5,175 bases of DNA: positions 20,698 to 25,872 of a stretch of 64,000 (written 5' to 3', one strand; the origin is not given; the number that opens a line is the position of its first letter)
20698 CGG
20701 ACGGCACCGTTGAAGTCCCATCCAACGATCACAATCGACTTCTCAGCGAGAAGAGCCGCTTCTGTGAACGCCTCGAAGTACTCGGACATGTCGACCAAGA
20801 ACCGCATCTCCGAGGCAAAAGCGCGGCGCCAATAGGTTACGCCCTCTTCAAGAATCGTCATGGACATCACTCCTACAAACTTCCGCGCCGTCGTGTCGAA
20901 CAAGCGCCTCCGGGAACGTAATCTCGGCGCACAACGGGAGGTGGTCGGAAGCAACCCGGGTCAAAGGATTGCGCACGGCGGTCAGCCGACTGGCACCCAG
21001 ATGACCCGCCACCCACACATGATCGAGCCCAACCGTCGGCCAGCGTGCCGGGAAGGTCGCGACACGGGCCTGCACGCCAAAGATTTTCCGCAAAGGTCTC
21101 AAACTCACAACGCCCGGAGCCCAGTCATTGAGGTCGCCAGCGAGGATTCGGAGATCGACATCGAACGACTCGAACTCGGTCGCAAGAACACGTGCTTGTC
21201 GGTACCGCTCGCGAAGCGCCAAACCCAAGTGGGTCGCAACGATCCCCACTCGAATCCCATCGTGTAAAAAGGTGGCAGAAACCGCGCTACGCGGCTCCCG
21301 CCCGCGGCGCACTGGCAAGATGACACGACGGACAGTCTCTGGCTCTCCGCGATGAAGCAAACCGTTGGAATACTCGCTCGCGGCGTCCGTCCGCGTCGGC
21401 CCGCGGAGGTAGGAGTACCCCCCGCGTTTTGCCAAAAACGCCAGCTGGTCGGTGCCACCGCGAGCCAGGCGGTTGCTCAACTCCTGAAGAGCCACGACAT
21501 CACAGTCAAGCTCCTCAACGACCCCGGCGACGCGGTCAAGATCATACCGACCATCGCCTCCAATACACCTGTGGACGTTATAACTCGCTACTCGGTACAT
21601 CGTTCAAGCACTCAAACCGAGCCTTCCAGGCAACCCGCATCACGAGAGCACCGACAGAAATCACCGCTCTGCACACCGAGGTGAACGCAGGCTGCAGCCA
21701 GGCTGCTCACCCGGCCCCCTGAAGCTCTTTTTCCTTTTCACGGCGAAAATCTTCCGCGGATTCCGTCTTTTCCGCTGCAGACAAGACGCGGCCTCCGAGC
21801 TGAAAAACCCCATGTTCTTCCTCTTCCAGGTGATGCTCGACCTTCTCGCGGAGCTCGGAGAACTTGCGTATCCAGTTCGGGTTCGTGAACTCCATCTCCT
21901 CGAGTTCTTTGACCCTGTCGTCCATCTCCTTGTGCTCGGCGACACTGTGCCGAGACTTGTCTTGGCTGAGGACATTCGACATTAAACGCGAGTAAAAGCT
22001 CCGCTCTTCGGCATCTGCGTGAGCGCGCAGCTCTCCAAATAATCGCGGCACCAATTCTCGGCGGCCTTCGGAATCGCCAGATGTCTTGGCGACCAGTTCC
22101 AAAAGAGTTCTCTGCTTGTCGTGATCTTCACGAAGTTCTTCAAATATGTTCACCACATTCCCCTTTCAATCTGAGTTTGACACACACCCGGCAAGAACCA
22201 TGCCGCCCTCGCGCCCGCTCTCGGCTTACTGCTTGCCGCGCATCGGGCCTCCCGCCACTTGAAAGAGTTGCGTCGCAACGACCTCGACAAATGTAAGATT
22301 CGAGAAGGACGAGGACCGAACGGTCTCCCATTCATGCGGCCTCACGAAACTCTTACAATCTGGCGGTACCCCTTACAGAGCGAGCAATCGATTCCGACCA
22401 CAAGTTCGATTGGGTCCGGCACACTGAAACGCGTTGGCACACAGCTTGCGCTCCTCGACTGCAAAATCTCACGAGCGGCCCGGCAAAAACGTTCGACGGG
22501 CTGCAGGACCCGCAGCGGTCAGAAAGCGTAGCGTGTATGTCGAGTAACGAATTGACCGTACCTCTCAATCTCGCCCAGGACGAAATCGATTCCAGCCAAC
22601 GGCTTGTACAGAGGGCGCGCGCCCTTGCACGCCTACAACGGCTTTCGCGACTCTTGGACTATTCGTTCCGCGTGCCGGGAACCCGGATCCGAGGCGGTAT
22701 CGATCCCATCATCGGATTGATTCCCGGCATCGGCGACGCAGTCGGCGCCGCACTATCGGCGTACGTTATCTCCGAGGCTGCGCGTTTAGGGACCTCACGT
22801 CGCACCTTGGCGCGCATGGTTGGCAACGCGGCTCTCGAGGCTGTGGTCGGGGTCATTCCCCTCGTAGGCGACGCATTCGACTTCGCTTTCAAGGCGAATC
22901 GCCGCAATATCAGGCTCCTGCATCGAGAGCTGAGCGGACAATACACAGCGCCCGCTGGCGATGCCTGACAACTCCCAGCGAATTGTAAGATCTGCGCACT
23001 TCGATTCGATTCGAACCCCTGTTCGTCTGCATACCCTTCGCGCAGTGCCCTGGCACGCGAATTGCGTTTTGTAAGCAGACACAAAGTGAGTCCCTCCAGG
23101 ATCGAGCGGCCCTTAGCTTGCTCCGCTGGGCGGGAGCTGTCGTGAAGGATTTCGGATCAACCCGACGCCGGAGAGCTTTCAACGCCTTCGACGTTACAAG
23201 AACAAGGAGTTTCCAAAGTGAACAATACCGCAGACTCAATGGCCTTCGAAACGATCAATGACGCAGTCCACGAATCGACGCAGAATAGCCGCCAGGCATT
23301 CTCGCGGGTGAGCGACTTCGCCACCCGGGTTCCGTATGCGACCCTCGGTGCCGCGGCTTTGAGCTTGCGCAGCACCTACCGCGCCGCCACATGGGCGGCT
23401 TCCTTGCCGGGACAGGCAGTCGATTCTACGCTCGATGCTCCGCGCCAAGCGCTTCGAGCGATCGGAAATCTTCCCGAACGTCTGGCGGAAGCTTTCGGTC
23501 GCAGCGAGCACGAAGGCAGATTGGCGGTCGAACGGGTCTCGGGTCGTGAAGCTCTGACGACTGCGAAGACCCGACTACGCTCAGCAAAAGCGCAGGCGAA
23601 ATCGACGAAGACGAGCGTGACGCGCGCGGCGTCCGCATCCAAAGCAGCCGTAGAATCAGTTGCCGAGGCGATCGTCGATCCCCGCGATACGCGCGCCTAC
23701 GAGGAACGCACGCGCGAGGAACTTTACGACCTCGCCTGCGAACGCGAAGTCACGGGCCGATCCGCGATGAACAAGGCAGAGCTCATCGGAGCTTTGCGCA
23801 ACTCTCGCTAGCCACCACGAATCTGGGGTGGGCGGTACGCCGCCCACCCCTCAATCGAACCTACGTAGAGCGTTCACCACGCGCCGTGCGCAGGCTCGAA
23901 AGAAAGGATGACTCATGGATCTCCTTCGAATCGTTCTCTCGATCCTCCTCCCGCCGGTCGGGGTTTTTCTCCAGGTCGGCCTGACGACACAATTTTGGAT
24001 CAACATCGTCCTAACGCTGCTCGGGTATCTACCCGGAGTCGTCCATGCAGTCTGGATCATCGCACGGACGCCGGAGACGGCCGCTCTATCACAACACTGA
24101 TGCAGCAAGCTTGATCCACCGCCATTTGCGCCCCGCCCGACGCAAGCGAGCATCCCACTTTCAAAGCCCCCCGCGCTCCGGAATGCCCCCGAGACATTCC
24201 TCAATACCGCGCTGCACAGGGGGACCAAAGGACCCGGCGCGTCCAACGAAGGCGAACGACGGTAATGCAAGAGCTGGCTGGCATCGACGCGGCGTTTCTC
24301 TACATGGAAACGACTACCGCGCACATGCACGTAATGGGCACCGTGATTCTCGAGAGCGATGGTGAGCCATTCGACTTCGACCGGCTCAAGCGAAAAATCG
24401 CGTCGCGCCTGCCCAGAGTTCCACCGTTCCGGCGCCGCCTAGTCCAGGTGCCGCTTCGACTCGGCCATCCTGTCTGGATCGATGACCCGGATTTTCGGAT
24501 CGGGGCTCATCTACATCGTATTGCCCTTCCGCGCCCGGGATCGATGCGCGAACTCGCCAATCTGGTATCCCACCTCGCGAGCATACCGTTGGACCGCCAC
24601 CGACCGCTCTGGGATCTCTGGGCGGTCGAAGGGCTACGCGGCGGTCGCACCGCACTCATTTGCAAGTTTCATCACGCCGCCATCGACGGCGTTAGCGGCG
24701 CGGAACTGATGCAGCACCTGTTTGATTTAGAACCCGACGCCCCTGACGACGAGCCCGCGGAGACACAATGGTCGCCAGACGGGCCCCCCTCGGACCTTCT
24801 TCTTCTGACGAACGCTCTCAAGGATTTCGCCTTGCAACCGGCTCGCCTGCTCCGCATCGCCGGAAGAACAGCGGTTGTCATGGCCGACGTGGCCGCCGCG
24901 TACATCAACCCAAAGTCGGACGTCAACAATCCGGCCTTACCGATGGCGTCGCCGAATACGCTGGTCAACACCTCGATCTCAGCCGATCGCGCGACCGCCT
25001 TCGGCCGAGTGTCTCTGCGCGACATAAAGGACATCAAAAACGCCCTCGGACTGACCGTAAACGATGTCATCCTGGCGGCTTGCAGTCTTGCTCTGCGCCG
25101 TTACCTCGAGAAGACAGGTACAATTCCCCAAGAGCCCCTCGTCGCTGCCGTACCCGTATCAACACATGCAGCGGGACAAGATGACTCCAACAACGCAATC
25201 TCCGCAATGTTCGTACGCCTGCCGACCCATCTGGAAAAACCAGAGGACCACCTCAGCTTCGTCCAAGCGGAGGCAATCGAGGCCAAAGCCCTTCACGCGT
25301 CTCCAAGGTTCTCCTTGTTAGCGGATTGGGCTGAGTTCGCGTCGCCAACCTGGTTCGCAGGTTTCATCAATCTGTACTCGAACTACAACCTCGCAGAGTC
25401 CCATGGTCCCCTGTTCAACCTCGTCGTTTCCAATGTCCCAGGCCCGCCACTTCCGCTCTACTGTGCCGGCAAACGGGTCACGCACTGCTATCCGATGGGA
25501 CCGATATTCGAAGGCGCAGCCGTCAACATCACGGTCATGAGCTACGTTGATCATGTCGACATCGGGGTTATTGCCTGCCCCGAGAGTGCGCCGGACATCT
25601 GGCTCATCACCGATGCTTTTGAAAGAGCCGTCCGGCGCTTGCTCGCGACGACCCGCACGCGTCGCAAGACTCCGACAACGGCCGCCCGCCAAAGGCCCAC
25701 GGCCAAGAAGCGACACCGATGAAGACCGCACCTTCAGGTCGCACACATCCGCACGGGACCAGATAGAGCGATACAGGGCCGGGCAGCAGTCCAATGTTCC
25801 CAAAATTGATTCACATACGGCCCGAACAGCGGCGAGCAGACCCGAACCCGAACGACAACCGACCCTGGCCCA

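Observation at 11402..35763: A ~24-kb general-stress gene island that appears to be driven by sigma54 promoters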

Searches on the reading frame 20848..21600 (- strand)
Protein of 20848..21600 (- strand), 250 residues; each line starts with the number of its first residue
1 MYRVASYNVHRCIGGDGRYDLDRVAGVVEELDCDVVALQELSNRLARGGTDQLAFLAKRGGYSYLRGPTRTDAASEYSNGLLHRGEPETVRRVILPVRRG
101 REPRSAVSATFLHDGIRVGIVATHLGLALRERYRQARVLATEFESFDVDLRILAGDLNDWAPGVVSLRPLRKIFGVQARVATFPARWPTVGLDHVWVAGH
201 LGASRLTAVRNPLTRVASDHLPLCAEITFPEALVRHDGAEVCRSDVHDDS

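Call 6: search_protein_families(library=pfam, proteins=[window:20848-21600:-], max_evalue=0.01)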
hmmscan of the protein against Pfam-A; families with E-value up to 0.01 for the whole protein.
window:20848-21600:- (250 aa): 1 family
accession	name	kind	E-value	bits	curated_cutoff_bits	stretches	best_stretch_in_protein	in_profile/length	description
PF03372.29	Exo_endo_phos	-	9.2e-12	45.6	24.5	1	5-220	1-225/225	Endonuclease/Exonuclease/phosphatase family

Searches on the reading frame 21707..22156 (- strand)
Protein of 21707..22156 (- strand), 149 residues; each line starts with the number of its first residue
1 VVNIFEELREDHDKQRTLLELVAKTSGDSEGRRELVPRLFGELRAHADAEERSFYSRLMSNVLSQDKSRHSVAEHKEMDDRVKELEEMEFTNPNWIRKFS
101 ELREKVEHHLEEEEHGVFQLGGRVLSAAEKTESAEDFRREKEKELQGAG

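Call 6: search_protein_families(library=pfam, proteins=[window:21707-22156:-], max_evalue=0.01)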
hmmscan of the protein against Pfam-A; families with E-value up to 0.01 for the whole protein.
window:21707-22156:- (149 aa): 1 family
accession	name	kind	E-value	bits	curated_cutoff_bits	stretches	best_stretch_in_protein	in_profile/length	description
PF01814.28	Hemerythrin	-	3e-13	50.8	25.3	1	4-119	2-125/127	Hemerythrin HHE cation binding domain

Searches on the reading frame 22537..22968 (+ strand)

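Call 6: search_protein_families(library=pfam, proteins=[window:22537-22968:+], max_evalue=0.01)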
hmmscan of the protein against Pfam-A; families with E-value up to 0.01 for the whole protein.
window:22537-22968:+ (143 aa): 1 family
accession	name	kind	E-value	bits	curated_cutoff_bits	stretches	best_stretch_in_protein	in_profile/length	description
PF13430.11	DUF4112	-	4.4e-35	120.5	23.3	1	30-132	2-105/105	Domain of unknown function (DUF4112)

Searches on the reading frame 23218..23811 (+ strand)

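Call 6: search_protein_families(library=pfam, proteins=[window:23218-23811:+], max_evalue=0.01)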
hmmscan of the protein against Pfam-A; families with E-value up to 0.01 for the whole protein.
window:23218-23811:+ (197 aa): 1 family
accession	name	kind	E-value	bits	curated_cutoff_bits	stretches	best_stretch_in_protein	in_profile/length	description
PF07498.18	Rho_N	-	0.0021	18.5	24.9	1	165-193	6-34/43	Rho termination factor, N-terminal domain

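Call 45: search_protein_families(library=ncbifam, proteins=[window:23218-23811:+], max_evalue=0.001)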
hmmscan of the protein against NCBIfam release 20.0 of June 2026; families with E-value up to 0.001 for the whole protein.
window:23218-23811:+ (197 aa): 0 families

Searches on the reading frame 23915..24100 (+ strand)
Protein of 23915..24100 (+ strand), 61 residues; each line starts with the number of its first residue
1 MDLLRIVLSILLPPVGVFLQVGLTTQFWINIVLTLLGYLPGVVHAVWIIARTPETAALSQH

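Call 45: search_protein_families(library=ncbifam, proteins=[window:23915-24100:+], max_evalue=0.001)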
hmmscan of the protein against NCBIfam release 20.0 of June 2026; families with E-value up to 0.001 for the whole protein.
window:23915-24100:+ (61 aa): 0 families

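Call 46: search_protein_families(library=pfam, proteins=[window:23915-24100:+], max_evalue=0.01)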
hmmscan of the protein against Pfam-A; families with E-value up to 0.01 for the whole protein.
window:23915-24100:+ (61 aa): 2 families
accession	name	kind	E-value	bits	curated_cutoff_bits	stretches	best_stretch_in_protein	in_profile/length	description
PF01679.22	Pmp3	-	1.1e-22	80.2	22.9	1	2-49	1-48/49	Proteolipid membrane potential modulator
PF13829.11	DUF4191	-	0.0028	17.5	30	1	3-60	25-80/219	Domain of unknown function (DUF4191)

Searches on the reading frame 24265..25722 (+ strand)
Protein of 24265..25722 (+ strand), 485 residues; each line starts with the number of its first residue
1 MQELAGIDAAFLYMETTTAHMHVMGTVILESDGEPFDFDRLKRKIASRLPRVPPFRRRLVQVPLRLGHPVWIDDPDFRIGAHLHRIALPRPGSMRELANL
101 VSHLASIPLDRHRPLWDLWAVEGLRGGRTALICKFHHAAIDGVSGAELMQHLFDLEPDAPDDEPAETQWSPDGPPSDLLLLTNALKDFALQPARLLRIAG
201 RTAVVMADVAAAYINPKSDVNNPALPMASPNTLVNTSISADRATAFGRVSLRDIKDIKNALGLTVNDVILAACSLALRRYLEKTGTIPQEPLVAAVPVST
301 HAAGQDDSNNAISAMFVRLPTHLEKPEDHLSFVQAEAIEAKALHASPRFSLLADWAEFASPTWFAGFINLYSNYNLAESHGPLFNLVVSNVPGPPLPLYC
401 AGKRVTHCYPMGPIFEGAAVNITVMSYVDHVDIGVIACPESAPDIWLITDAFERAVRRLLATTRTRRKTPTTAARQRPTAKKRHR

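Call 6: search_protein_families(library=pfam, proteins=[window:24265-25722:+], max_evalue=0.01)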
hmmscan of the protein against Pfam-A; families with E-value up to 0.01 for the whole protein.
window:24265-25722:+ (485 aa): 3 families
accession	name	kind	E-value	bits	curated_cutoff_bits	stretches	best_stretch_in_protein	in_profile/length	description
PF03007.21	WS_DGAT_cat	-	3e-71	240.7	23.6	1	4-269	1-263/263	Wax ester synthase/diacylglycerol acyltransferase catalytic domain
PF06974.18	WS_DGAT_C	-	3.5e-29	102.2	20.7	1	310-458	3-143/145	WS/DGAT C-terminal domain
PF00668.25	Condensation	-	0.0021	17.3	30.6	0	126-155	128-157/456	Condensation domain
